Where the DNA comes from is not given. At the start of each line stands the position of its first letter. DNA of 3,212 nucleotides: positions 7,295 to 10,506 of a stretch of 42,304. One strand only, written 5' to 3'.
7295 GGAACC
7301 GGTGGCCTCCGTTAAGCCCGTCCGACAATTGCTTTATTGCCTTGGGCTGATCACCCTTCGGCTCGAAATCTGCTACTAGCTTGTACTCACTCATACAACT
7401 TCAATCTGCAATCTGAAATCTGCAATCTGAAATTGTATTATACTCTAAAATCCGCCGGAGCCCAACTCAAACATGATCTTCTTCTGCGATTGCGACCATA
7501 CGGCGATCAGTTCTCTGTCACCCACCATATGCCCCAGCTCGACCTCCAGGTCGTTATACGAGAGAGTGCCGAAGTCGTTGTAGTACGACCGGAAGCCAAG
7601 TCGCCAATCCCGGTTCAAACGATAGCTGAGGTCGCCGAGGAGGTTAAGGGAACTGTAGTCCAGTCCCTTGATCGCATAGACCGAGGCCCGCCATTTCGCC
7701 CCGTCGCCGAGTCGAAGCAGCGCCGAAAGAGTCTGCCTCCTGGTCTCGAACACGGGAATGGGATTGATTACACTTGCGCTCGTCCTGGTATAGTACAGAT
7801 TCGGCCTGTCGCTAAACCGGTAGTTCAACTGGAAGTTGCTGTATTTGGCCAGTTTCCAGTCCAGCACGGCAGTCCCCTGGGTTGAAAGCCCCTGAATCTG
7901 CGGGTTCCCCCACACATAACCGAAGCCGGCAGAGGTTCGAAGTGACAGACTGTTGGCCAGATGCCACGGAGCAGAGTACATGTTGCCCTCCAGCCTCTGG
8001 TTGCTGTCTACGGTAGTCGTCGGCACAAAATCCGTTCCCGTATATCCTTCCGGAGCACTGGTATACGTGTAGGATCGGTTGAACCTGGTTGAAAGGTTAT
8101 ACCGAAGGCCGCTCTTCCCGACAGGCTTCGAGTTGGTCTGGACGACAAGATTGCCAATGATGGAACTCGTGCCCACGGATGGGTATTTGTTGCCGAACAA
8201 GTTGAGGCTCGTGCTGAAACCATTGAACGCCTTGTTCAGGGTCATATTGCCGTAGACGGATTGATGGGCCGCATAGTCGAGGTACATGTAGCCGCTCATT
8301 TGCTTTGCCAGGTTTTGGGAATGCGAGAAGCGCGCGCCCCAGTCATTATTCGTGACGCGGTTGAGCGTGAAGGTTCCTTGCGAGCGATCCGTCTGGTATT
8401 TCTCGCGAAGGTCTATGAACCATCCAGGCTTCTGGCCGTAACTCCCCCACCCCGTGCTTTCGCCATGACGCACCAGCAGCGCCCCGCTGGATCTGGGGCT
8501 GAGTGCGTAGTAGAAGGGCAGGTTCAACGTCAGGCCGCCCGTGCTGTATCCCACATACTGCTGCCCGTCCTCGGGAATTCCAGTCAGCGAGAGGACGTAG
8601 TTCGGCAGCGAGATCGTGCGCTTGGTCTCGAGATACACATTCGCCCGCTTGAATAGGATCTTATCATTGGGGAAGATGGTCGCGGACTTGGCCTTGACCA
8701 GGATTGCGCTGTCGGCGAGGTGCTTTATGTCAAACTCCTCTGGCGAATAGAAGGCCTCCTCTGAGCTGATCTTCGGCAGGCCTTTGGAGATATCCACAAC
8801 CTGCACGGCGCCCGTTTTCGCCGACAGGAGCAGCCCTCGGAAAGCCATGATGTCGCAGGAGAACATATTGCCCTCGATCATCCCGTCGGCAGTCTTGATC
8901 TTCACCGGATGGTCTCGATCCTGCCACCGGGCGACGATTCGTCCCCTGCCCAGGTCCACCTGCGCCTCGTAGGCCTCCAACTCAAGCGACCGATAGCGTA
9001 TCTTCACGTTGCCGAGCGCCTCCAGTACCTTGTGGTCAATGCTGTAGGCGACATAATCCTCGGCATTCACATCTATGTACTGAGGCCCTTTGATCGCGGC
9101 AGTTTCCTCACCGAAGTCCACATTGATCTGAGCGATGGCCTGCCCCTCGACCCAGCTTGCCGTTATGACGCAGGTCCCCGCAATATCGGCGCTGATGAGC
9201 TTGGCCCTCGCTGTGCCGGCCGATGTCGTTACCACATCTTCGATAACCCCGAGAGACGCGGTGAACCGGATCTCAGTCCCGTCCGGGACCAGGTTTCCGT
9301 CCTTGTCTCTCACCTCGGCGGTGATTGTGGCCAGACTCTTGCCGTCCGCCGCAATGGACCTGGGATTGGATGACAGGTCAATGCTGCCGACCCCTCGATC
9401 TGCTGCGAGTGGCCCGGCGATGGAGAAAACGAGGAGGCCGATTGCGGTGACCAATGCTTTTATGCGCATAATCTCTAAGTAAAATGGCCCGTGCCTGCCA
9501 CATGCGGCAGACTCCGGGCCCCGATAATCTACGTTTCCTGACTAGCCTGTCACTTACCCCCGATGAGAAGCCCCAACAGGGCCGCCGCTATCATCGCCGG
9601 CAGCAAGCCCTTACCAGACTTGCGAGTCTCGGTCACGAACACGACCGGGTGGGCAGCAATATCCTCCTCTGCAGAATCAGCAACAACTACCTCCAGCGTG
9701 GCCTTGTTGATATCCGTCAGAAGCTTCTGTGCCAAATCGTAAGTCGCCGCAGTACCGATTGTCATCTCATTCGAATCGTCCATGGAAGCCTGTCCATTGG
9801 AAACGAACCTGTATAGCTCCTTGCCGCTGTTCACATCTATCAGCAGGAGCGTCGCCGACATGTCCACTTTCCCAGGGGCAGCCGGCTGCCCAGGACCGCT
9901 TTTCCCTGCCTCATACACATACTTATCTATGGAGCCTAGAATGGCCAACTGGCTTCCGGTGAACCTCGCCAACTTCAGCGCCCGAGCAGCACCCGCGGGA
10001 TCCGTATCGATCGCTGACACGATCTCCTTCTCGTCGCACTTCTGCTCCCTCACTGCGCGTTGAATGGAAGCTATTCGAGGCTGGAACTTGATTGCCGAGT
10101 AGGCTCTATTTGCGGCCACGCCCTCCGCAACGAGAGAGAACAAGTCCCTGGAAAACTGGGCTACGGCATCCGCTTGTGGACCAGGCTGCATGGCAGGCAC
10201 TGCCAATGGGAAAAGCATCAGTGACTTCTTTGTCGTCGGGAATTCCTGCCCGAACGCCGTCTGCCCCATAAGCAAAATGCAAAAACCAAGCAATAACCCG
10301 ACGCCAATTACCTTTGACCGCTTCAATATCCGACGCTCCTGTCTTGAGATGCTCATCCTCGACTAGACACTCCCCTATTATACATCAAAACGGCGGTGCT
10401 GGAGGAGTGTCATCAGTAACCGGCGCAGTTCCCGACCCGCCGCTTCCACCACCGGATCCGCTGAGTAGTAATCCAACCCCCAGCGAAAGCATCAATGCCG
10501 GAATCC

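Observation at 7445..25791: Seven-gene, all-secreted envelope operon: candidate undescribed surface-protein export/anchoring system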

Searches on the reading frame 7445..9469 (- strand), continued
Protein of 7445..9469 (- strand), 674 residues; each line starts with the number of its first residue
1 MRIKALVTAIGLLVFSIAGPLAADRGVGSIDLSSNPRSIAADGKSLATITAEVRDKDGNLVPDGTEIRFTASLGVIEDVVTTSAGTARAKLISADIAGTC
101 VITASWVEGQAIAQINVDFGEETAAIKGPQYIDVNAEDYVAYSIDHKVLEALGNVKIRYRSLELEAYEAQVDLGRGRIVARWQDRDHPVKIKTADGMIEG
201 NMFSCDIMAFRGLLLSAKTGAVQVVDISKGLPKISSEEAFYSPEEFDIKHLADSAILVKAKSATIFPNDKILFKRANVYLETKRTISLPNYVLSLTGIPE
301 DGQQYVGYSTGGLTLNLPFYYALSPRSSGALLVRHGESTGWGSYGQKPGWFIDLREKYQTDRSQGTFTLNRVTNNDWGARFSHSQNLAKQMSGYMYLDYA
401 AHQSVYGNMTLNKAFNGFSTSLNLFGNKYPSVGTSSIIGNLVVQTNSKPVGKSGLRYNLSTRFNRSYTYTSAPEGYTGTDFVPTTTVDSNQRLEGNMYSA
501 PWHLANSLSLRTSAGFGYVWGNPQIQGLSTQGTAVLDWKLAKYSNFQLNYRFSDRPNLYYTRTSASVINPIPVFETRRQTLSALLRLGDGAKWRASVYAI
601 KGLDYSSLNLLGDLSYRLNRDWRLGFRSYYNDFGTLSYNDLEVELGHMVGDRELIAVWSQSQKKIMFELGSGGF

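Call 79: find_encoding_contigs(protein=P0095, flank=10000, max_places=1)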
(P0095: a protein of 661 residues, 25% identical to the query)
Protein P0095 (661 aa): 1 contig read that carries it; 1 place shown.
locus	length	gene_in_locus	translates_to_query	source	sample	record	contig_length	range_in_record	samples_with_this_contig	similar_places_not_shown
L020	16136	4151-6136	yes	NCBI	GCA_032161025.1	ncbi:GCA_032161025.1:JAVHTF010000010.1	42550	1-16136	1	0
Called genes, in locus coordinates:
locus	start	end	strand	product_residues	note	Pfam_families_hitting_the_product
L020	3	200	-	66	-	?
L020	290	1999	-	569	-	PF03460:NIR_SIR_ferr, PF01077:NIR_SIR, PF03460:NIR_SIR_ferr, PF01077:NIR_SIR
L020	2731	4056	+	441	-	PF00514:Arm (faint), PF02985:HEAT (faint), PF13513:HEAT_EZ (faint), PF13646:HEAT_2, PF03130:HEAT_PBS (faint), PF13646:HEAT_2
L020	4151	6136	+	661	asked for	PF02369:Big_1 (weak), PF09134:Invasin_D3 (weak)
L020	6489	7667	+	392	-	PF01208:URO-D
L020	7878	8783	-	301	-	PF01408:GFO_IDH_MocA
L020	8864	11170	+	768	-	PF01804:Penicil_amidase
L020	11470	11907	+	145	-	-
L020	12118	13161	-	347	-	PF18145:SAVED (faint)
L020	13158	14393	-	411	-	PF03787:RAMPs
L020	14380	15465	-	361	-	PF03787:RAMPs (weak)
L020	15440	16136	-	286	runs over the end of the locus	PF03787:RAMPs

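Call 80: find_encoding_contigs(protein=P0089, flank=10000, max_places=1)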
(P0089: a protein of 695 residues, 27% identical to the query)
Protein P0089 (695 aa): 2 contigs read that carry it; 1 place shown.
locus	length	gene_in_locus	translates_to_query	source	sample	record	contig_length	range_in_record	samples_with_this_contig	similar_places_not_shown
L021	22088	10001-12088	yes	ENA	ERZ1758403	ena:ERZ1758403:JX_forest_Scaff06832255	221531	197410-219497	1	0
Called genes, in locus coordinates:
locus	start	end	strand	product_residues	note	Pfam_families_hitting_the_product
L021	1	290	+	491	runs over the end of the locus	PF02366:PMT, PF13231:PMT_2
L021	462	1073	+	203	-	PF10531:SLBB, PF12836:HHH_3, PF14520:HHH_5 (faint), PF00633:HHH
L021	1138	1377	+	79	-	-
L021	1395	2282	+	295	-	PF02541:Ppx-GppA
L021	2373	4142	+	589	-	PF21710:Spt6_S1 (faint), PF00575:S1, PF23459:S1_RRP5 (faint), PF24685:OB_RRP5_4th (faint), PF00575:S1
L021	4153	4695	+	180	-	PF01121:CoaE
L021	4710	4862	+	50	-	-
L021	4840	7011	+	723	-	-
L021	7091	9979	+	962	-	-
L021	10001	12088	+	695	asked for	PF02369:Big_1 (weak), PF09134:Invasin_D3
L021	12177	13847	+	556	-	-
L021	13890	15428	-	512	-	PF00890:FAD_binding_2, PF02910:Succ_DH_flav_C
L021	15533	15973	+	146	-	PF00903:Glyoxalase, PF13669:Glyoxalase_4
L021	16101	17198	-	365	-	PF01702:TGT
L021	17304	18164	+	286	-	PF01149:Fapy_DNA_glyco, PF05833:NFACT_N (weak), PF06831:H2TH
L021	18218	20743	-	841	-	PF13360:PQQ_2 (weak)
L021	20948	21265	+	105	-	-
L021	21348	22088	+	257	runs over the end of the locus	PF09865:DUF2092 (faint)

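Call 81: find_encoding_contigs(protein=P0060, flank=10000, max_places=1)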
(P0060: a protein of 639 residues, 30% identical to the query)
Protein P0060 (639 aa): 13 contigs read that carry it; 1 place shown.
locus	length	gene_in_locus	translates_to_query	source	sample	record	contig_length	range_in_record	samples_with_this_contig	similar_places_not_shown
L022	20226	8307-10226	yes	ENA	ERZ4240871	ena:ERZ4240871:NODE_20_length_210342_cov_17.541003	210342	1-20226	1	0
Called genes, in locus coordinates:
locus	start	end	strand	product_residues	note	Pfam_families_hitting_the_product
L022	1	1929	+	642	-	?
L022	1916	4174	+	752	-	PF25264:DUF7864, PF25263:DUF7863, PF25262:DUF7862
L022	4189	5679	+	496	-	PF20442:BrxL_N, PF13337:BrxL_ATPase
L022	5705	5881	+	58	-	-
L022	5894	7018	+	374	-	PF00266:Aminotran_5, PF01212:Beta_elim_lyase (weak)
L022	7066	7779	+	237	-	PF22016:DUF6933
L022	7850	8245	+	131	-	-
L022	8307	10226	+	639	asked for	PF02369:Big_1, PF09134:Invasin_D3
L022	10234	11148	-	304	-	PF01497:Peripla_BP_2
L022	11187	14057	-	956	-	-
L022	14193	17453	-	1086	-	PF10646:Germane, PF01520:Amidase_3, PF16158:N_BRCA1_IG, PF00041:fn3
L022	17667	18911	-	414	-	-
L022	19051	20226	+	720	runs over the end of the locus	PF00580:UvrD-helicase, PF13245:AAA_19, PF13604:AAA_30 (faint), PF01443:Viral_helicase1 (faint), PF13361:UvrD_C, PF13538:UvrD_C_2, PF21196:PcrA_UvrD_tudor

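Call 105: search_protein_families(library=pfam, proteins=[L015:726-2753:+, L015:2983-3918:+, L021:7091-9979:+, L021:12177-13847:+, L022:7850-8245:+, L009:9178-9801:+, L014:7892-9919:+, L015:10001-12778:+], max_evalue=0.1)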
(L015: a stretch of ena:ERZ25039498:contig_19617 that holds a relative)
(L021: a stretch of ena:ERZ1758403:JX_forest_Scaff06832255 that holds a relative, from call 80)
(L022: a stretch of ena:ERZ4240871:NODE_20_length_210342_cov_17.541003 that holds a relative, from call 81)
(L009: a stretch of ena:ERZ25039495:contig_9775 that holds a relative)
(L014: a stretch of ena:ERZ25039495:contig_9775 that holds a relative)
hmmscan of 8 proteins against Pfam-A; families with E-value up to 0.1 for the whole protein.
L015:726-2753:+ (675 aa): 3 families
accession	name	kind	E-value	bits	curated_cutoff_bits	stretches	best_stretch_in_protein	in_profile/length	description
PF03783.19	CsgG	-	1.3e-05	25.1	20.8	1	52-122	34-104/210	Curli production assembly/transport component CsgG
PF01249.23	Ribosomal_S21e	-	0.051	14.2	25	0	117-152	20-54/79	Ribosomal protein S21e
PF16655.11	PhoD_N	-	0.077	14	30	0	452-489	49-85/90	PhoD-like phosphatase, N-terminal domain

L015:2983-3918:+ (311 aa): 1 family
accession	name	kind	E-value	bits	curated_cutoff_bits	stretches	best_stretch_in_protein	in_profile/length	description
PF04564.21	U-box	-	0.061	13.9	21.4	0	193-229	15-53/73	U-box domain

L021:7091-9979:+ (962 aa): 1 family
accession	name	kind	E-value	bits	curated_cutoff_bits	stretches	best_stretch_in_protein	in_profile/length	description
PF13860.13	FlgD_ig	-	3.9e-05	24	27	1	880-948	10-78/79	FlgD Ig-like domain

L021:12177-13847:+ (556 aa): 0 families

L022:7850-8245:+ (131 aa): 1 family
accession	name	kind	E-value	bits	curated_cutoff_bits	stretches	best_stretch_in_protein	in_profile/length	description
PF05598.16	DUF772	-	0.00061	20.2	23.1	1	64-103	2-41/74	Transposase domain (DUF772)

L009:9178-9801:+ (207 aa): 1 family
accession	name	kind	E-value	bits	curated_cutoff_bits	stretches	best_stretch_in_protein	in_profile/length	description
PF03783.19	CsgG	-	0.027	14.2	20.8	0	44-129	29-104/210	Curli production assembly/transport component CsgG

L014:7892-9919:+ (675 aa): 3 families
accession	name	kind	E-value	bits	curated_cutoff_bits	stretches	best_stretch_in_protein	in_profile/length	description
PF09134.16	Invasin_D3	-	2.6e-18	66.8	33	3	251-342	6-94/98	Invasin, domain 3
PF02369.22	Big_1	-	8.9e-16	58.2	34.9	3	268-335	16-85/93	Bacterial Ig-like domain (group 1)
PF16640.11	Big_3_5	-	0.00091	20.2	35.5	1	269-334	12-73/88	Bacterial Ig-like domain (group 3)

L015:10001-12778:+ (925 aa): 3 families
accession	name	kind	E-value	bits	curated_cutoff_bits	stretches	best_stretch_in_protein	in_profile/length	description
PF09134.16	Invasin_D3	-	9.8e-10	39.3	33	1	29-114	7-96/98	Invasin, domain 3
PF02369.22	Big_1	-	0.008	16.7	34.9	1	28-114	3-93/93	Bacterial Ig-like domain (group 1)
PF08084.16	PROCT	-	0.028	14.8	23.6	1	558-604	48-92/123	PROCT (NUC072) domain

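Call 108: search_protein_families(library=ncbifam, proteins=[L016:6161-9793:+, L014:7892-9919:+, L015:726-2753:+, L021:4840-7011:+, L015:2983-3918:+, L009:9178-9801:+], max_evalue=5)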
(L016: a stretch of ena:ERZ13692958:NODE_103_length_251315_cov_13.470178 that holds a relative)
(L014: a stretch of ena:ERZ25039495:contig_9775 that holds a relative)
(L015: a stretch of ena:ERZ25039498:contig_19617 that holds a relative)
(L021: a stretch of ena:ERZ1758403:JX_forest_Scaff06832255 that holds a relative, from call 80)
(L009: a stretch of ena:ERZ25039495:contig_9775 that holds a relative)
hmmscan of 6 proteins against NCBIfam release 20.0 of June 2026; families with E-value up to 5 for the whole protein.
L016:6161-9793:+ (1210 aa): 1 family
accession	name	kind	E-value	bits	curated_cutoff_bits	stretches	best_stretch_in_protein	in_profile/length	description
NF041898.1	pec_ly_PelI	equivalog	6.5e-05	22.1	620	1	686-802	29-141/349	pectate lyase PelI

L014:7892-9919:+ (675 aa): 1 family
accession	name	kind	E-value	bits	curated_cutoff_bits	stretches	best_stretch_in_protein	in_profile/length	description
NF033627.3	intimin_all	equivalog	0.033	12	1400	3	155-334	563-740/939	intimin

L015:726-2753:+ (675 aa): 1 family
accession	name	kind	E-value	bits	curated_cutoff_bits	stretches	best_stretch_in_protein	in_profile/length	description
NF058595.1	invert_tail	domain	0.03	14.7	37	1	301-344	45-88/113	lipo-invert putative C-terminal anchoring domain-containing protein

L021:4840-7011:+ (723 aa): 0 families

L015:2983-3918:+ (311 aa): 0 families

L009:9178-9801:+ (207 aa): 1 family
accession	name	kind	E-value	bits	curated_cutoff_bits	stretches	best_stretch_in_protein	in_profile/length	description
TIGR02722.1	lp_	equivalog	0.034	14.2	110.55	1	77-152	103-180/189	penicillin-binding protein activator LpoB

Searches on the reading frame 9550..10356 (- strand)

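Call 4: search_protein_families(library=pfam, proteins=[window:9550-10356:-], max_evalue=0.1)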
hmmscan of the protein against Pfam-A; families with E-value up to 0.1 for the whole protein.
window:9550-10356:- (268 aa): 1 family
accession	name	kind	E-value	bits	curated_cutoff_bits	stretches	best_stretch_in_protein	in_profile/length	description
PF01751.28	Toprim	-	0.066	13.8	23.1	0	93-133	41-80/96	Toprim domain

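Call 5: search_protein_families(library=ncbifam, proteins=[window:9550-10356:-], max_evalue=0.1)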
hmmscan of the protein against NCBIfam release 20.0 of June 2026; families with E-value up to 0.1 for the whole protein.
window:9550-10356:- (268 aa): 0 families

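Call 108: search_protein_families(library=ncbifam, proteins=[window:9550-10356:-], max_evalue=5)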
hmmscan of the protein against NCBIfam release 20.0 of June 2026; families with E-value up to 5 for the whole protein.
window:9550-10356:- (268 aa): 0 families
